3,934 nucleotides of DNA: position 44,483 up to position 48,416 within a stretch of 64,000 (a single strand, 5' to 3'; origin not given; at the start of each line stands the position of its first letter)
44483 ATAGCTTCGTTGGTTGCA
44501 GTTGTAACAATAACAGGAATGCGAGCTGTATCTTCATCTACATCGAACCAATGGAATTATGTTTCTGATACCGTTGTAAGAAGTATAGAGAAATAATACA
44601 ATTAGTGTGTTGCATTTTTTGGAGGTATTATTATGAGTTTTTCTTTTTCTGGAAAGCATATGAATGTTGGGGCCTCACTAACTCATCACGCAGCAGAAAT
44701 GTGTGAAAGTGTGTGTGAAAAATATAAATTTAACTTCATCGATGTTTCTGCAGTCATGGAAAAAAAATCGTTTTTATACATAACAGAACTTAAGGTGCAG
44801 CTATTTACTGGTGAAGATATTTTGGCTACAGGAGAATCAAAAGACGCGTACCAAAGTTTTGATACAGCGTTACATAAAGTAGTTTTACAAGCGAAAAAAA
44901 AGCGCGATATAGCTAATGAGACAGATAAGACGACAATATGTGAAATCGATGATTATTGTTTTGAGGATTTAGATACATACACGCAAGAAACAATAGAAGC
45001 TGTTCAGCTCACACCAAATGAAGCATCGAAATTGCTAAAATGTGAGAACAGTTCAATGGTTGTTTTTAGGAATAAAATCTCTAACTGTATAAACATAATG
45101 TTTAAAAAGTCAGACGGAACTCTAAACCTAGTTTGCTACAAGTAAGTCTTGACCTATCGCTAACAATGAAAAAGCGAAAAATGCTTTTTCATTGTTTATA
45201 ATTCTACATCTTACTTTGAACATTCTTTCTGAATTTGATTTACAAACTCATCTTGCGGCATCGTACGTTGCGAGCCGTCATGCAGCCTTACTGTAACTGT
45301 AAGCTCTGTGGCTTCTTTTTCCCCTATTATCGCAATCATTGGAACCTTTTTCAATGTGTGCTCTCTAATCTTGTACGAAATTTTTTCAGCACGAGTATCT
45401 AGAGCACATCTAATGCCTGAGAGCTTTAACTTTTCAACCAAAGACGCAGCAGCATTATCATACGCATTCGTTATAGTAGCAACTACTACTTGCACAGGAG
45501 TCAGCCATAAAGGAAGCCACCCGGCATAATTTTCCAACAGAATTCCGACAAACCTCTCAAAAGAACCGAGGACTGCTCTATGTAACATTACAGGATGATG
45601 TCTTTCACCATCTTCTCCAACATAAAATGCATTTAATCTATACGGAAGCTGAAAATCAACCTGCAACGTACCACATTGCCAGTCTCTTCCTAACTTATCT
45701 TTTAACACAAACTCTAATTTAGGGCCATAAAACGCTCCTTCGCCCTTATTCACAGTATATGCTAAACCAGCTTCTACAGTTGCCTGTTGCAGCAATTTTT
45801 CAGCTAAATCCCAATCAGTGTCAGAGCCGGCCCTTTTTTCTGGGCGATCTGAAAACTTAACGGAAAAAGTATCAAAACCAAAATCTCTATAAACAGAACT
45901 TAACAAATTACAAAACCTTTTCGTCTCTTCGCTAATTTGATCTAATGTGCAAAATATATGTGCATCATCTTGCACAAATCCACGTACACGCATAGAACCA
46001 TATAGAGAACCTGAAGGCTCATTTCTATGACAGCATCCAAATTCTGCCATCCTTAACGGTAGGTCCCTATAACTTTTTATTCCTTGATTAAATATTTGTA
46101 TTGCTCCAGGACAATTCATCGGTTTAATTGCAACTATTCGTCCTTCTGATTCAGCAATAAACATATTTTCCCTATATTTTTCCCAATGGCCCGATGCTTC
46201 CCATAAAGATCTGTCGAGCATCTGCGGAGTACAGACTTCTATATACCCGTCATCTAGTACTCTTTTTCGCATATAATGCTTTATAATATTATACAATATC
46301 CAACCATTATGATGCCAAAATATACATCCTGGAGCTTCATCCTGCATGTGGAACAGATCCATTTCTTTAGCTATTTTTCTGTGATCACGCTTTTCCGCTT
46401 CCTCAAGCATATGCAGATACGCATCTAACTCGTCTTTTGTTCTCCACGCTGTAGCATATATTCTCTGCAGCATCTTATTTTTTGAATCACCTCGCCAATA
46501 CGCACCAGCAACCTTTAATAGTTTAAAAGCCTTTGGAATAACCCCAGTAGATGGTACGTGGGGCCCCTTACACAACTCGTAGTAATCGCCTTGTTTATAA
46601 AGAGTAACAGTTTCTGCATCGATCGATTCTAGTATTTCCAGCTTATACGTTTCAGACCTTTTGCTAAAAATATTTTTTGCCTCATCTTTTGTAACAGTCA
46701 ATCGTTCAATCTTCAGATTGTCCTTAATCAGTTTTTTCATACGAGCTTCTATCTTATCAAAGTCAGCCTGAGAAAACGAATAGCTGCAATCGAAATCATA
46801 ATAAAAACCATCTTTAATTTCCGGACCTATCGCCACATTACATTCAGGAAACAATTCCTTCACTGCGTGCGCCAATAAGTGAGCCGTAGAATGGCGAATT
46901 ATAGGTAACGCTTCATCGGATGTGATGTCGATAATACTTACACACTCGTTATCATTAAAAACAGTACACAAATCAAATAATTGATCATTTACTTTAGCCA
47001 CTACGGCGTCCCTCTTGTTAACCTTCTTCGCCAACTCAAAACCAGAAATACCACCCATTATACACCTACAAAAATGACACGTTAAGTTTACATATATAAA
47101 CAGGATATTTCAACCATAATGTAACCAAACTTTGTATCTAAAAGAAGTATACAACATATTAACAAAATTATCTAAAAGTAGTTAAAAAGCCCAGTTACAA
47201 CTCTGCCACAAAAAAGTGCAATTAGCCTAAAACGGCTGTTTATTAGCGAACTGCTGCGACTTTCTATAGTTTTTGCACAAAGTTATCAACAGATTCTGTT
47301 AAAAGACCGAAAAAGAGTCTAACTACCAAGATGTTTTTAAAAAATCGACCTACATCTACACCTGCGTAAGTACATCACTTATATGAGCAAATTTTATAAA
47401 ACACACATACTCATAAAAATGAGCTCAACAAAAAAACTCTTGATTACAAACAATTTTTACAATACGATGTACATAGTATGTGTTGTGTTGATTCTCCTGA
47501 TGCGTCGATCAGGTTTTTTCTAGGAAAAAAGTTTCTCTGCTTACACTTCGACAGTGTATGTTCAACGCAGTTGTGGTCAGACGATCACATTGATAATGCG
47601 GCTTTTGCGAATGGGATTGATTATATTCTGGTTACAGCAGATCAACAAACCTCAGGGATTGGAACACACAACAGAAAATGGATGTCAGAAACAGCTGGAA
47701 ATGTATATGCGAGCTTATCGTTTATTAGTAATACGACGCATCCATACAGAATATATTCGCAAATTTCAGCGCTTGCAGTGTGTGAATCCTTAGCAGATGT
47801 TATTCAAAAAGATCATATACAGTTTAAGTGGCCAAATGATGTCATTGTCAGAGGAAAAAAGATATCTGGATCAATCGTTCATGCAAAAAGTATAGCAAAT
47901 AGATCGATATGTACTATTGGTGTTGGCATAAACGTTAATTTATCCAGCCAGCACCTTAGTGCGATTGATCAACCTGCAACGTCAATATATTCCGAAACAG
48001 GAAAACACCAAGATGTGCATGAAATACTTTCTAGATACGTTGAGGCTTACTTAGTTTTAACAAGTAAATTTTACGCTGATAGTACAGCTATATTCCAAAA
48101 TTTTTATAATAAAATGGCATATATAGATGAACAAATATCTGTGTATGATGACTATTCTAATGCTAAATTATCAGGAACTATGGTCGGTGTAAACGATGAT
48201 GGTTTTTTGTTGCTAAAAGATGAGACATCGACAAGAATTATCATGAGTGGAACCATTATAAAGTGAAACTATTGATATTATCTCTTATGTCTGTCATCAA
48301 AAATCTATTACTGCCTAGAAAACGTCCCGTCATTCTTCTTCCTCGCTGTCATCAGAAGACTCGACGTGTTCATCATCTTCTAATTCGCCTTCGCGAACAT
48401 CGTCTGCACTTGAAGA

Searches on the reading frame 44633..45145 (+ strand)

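Call 55: search_protein_families(library=pfam, proteins=[window:44633-45145:+], max_evalue=0.0001)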
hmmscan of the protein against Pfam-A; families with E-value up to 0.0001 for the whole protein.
window:44633-45145:+ (170 aa): 1 family
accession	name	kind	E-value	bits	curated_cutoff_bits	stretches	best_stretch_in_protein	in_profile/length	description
PF02482.25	Ribosomal_S30AE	-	1.7e-08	35.5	23.7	1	4-91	2-84/88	Sigma 54 modulation protein / S30EA ribosomal protein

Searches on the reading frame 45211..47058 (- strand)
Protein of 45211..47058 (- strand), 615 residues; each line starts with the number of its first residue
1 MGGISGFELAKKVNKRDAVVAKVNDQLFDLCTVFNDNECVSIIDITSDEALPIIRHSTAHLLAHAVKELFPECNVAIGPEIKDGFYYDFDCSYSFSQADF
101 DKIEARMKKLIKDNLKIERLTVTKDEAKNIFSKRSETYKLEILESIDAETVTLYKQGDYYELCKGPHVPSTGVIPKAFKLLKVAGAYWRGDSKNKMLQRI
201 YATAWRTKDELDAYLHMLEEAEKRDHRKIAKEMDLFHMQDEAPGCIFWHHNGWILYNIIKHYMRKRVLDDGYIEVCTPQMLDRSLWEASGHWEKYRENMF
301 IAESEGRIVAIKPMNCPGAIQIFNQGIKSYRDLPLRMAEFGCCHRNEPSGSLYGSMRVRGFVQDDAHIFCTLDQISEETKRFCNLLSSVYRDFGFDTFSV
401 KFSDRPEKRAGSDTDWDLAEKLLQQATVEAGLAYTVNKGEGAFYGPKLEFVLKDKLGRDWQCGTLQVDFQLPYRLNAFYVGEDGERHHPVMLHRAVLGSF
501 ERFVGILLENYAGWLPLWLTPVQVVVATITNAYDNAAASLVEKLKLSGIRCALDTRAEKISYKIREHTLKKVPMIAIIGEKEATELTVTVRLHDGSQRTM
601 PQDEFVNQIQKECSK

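Call 55: search_protein_families(library=pfam, proteins=[window:45211-47058:-], max_evalue=0.0001)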
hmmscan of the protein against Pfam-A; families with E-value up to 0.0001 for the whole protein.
window:45211-47058:- (615 aa): 3 families
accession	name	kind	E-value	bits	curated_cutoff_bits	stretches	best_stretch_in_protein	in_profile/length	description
PF00587.30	tRNA-synt_2b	-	1.9e-45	155.6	29.3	1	305-511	6-179/179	tRNA synthetase class II core domain (G, H, P, S and T)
PF03129.25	HGTP_anticodon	-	1.2e-18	67.5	21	1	523-611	1-93/94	Anticodon binding domain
PF07973.19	tRNA_SAD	-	9.7e-18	64.3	24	1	151-201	1-44/44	Threonyl and Alanyl tRNA synthetase second additional domain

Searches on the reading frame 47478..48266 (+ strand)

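Call 55: search_protein_families(library=pfam, proteins=[window:47478-48266:+], max_evalue=0.0001)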
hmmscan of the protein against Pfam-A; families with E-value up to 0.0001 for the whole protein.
window:47478-48266:+ (262 aa): 2 families
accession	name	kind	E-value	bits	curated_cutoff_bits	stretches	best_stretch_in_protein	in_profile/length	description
PF03099.24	BPL_LplA_LipB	-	2.1e-14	54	21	1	49-152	24-133/133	Biotin/lipoate A/B protein ligase family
PF02237.23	BPL_C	-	1e-06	29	21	1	227-262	11-47/48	Biotin protein ligase C terminal domain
